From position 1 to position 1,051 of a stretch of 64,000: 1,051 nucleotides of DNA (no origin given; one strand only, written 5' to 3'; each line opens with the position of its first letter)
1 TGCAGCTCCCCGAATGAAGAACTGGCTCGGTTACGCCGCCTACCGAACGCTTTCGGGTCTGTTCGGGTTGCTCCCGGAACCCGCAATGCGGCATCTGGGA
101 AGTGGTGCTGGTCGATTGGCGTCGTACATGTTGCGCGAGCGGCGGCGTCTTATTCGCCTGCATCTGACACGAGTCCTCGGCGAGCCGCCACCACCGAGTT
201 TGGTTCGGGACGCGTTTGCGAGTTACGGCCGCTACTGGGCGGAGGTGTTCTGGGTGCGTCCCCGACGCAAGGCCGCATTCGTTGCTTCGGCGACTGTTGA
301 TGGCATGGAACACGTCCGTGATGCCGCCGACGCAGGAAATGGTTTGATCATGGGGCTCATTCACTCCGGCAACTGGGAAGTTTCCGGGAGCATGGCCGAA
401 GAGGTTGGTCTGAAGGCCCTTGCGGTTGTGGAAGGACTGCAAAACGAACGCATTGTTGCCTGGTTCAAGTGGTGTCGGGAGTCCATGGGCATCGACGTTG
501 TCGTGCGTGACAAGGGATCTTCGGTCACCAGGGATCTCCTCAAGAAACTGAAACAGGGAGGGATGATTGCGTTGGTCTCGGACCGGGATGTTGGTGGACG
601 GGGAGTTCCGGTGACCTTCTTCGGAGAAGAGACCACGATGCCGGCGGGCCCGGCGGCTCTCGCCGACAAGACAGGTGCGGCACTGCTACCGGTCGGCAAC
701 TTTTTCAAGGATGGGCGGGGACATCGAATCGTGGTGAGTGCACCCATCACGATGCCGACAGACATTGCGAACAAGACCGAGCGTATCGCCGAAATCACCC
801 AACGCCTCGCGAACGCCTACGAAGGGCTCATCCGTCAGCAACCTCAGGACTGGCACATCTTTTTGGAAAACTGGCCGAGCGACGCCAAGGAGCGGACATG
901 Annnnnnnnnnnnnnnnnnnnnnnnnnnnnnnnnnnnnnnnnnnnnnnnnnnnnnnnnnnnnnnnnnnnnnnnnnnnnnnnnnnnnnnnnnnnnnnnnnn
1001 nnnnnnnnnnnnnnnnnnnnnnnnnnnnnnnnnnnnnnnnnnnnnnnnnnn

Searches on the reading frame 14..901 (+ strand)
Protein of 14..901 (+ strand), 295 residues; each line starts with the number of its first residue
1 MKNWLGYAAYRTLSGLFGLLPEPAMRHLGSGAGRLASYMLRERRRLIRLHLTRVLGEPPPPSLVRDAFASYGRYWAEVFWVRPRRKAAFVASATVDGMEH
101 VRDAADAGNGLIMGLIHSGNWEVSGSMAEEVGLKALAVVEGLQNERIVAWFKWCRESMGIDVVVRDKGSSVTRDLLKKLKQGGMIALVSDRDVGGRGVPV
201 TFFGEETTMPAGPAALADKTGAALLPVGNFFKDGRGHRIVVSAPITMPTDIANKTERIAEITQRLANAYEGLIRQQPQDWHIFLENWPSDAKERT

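Call 65: search_protein_families(library=pfam, proteins=[window:14-901:+], max_evalue=0.00001)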
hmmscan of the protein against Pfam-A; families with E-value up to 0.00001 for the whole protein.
window:14-901:+ (295 aa): 1 family
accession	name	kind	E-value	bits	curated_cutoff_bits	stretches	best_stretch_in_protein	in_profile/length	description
PF03279.18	Lip_A_acyltrans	-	3.4e-45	154.9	22.3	1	4-287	17-293/295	Bacterial lipid A biosynthesis acyltransferase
